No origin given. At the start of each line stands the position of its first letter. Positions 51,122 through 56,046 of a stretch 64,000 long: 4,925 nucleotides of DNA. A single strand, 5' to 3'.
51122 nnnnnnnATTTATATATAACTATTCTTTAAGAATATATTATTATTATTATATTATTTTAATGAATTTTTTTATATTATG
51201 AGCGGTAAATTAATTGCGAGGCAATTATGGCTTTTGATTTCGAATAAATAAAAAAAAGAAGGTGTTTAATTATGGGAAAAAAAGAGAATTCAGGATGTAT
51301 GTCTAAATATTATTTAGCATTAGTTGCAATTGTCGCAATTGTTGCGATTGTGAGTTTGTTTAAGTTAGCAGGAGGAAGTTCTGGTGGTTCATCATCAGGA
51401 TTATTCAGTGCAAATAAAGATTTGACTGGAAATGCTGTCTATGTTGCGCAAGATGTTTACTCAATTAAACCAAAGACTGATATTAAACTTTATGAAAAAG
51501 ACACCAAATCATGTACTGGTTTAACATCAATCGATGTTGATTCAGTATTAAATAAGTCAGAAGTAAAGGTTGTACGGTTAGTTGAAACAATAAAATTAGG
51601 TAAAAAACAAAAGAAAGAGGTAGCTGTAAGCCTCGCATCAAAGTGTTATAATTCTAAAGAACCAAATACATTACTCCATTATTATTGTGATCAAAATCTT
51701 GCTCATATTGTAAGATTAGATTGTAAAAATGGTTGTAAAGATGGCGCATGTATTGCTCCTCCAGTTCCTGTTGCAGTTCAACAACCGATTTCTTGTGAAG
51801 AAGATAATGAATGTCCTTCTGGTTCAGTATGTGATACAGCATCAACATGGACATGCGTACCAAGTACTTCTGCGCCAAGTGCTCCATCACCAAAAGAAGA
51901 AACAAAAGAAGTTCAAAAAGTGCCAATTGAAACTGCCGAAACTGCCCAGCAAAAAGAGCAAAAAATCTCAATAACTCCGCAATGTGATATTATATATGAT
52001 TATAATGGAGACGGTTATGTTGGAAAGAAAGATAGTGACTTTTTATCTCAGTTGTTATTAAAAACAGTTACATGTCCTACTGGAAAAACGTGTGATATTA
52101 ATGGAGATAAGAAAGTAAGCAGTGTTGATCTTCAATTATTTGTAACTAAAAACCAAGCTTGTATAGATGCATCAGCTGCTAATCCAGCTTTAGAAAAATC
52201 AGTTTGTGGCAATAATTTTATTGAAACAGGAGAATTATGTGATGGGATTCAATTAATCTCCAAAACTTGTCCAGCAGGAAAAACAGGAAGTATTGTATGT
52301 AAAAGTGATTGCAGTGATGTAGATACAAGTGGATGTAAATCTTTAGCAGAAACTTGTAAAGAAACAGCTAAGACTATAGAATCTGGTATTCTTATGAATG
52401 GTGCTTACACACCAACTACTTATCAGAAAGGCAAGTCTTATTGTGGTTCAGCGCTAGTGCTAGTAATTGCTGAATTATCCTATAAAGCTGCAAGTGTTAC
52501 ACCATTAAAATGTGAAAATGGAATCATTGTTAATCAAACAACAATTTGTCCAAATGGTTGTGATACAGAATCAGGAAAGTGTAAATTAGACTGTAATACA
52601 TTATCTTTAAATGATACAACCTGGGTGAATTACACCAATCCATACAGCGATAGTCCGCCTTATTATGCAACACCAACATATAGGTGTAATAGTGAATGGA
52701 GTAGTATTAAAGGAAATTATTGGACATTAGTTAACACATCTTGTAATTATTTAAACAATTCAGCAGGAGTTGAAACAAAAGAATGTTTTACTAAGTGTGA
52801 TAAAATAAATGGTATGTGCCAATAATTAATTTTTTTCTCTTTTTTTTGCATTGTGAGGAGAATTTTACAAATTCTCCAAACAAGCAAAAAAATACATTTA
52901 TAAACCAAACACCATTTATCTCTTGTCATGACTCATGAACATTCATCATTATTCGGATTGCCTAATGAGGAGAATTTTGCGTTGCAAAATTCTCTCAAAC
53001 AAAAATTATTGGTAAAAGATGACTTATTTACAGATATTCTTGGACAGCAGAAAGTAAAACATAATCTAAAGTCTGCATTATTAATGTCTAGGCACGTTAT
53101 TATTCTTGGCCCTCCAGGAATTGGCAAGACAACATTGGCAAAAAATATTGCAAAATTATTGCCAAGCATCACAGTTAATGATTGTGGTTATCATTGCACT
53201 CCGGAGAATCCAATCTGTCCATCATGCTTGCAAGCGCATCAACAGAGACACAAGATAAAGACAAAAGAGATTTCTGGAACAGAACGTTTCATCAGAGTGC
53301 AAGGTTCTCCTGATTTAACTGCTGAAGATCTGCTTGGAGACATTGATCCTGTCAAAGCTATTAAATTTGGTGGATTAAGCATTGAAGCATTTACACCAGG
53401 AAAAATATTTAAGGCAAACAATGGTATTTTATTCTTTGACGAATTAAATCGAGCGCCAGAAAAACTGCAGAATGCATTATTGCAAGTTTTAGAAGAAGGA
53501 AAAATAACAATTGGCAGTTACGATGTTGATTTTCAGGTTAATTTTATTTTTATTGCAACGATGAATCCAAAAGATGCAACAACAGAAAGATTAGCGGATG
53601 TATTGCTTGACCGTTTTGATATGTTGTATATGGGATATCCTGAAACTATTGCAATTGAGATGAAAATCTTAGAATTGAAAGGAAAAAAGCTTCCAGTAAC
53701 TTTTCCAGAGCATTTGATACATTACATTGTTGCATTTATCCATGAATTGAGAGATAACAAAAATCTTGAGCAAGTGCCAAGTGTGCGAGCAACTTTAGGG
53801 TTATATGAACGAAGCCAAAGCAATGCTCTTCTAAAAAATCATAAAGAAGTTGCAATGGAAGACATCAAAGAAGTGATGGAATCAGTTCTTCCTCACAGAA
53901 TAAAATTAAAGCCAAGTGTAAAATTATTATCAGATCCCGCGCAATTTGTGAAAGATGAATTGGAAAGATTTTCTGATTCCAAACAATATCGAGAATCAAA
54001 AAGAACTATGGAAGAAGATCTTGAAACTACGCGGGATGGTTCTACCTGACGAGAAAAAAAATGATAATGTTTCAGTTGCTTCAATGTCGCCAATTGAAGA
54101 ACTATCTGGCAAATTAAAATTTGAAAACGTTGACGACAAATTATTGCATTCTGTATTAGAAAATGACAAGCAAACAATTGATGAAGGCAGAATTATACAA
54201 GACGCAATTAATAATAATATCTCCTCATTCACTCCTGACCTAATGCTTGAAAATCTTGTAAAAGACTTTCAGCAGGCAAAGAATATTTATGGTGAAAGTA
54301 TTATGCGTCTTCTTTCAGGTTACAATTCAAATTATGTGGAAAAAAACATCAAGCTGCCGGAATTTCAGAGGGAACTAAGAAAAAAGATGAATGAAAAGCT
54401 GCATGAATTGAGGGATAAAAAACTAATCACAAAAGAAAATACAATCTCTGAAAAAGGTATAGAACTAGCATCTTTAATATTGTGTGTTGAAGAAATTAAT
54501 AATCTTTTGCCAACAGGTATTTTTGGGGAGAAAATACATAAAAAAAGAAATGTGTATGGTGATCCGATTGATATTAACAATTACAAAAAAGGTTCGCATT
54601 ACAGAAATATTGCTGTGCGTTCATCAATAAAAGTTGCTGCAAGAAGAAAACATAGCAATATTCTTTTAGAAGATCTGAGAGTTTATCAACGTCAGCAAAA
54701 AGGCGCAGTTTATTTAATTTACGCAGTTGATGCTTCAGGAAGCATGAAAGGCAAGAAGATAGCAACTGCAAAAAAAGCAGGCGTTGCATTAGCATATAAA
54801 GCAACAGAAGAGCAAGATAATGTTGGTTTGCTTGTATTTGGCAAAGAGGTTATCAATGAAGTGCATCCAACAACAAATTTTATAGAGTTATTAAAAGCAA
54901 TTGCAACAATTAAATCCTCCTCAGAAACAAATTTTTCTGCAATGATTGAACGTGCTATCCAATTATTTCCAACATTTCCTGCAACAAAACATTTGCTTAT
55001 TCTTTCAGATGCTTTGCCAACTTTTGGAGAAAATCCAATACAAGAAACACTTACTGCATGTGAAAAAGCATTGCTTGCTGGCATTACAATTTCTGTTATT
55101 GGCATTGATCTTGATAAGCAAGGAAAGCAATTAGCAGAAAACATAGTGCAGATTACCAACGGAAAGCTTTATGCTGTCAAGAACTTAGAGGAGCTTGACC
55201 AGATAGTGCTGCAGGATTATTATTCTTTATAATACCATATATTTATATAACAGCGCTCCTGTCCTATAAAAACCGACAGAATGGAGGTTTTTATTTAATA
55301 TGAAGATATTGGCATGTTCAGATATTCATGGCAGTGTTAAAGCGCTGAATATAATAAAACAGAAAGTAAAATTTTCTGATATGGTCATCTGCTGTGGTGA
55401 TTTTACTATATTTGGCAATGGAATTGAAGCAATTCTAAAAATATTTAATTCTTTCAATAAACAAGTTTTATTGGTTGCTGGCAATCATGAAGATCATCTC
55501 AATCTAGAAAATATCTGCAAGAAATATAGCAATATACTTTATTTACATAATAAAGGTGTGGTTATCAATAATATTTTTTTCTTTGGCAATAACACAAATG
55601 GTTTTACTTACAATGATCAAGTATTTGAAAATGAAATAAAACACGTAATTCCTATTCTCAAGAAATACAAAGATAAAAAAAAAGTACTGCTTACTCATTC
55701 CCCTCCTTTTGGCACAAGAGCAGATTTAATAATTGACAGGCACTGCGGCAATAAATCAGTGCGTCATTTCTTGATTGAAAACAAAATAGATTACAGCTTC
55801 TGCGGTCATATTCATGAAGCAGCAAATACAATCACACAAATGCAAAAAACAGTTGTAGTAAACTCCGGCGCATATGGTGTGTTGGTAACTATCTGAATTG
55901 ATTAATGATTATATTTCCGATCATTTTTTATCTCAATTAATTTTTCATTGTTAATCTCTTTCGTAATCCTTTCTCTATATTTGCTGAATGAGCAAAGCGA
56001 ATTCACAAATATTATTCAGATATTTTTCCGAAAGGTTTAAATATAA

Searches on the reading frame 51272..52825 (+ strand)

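Call 52: search_protein_families(library=pfam, proteins=[window:51272-52825:+], max_evalue=0.00001)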
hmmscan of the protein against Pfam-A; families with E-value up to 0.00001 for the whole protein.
window:51272-52825:+ (517 aa): 1 family
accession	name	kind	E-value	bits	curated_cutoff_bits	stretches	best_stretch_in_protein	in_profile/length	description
PF00404.24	Dockerin_1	-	8.2e-06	26.4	22.9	0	242-289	2-51/57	Dockerin type I domain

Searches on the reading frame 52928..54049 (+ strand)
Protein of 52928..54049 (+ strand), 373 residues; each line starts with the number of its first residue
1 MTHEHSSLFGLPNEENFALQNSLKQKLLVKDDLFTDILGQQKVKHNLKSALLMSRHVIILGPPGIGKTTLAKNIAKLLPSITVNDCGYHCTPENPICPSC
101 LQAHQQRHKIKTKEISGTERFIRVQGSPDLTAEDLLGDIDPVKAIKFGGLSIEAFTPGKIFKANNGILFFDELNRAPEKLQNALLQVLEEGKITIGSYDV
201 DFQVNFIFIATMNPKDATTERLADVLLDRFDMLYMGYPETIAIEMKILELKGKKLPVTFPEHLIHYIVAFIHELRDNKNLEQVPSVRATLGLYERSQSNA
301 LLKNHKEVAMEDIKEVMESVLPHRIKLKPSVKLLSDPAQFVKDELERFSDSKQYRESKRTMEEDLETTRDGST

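Call 52: search_protein_families(library=pfam, proteins=[window:52928-54049:+], max_evalue=0.00001)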
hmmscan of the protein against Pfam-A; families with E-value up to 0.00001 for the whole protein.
window:52928-54049:+ (373 aa): 11 families
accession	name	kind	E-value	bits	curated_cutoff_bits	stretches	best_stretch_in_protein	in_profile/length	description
PF01078.27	Mg_chelatase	-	3.6e-21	76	20.3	2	154-216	96-160/207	Magnesium chelatase, subunit ChlI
PF07726.17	AAA_3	-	2.7e-19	69.8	27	1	119-231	25-130/131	ATPase family associated with various cellular activities (AAA)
PF07728.20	AAA_5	-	1.2e-17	64.7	22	1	120-230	27-139/139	AAA domain (dynein-related subfamily)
PF00158.32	Sigma54_activat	-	4e-12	46.6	20.2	1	157-215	86-146/168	Sigma-54 interaction domain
PF07724.20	AAA_2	-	7.8e-11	42.7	27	1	57-215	6-126/166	AAA domain (Cdc48 subfamily)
PF00493.29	MCM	-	7.1e-10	38.8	23.3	0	156-235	113-203/224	MCM P-loop domain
PF00004.35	AAA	-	9e-09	36.3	21.2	0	57-78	1-22/131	ATPase family associated with various cellular activities (AAA)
PF17863.7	AAA_lid_2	-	9.3e-09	35.3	22.7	1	285-331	14-60/74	AAA lid domain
PF05496.18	RuvB_N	-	1e-07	32.3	27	0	33-78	5-57/159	Holliday junction DNA helicase RuvB P-loop domain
PF20030.5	bpMoxR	-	1.5e-07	31.1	27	0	31-78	8-55/205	MoxR domain in the MoxR-vWA-beta-propeller ternary systems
PF20720.3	nSTAND3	-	3.7e-06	27.2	27.2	0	46-76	9-39/155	Novel STAND NTPase 3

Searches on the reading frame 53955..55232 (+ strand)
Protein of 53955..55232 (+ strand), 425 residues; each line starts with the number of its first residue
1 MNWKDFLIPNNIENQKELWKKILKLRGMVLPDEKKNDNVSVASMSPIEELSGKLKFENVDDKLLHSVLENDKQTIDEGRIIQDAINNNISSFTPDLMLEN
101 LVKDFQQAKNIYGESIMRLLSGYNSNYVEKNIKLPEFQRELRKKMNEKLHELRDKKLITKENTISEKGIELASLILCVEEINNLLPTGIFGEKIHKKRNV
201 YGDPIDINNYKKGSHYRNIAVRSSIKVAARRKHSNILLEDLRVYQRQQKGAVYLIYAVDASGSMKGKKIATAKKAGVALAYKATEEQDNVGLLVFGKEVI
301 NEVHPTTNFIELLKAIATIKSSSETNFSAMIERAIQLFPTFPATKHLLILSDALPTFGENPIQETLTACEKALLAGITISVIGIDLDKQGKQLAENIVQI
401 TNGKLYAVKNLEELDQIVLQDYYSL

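Call 52: search_protein_families(library=pfam, proteins=[window:53955-55232:+], max_evalue=0.00001)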
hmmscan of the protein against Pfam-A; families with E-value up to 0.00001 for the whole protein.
window:53955-55232:+ (425 aa): 2 families
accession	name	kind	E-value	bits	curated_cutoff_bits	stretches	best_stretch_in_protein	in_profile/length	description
PF13519.12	VWA_2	-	7e-12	46.4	27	1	255-353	2-106/107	von Willebrand factor type A domain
PF00092.34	VWA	-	9.1e-11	42.7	23.8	1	256-418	4-172/174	von Willebrand factor type A domain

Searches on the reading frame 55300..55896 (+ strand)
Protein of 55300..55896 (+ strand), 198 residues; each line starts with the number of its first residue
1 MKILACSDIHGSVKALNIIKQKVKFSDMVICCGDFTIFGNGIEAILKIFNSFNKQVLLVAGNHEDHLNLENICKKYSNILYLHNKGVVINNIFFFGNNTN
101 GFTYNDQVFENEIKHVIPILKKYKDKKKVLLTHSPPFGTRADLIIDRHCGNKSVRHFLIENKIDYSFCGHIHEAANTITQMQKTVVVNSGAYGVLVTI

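Call 52: search_protein_families(library=pfam, proteins=[window:55300-55896:+], max_evalue=0.00001)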
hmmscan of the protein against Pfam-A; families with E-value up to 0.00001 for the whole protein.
window:55300-55896:+ (198 aa): 3 families
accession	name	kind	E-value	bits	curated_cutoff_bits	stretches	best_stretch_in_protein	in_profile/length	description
PF00149.33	Metallophos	-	2.3e-21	77.6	21.5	1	1-173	1-190/191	Calcineurin-like phosphoesterase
PF12850.12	Metallophos_2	-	1.4e-15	58.1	27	1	1-193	1-136/154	Calcineurin-like phosphoesterase superfamily domain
PF14582.11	Metallophos_3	-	1.6e-08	34.7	28.2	1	112-192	160-239/259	Metallophosphoesterase, calcineurin superfamily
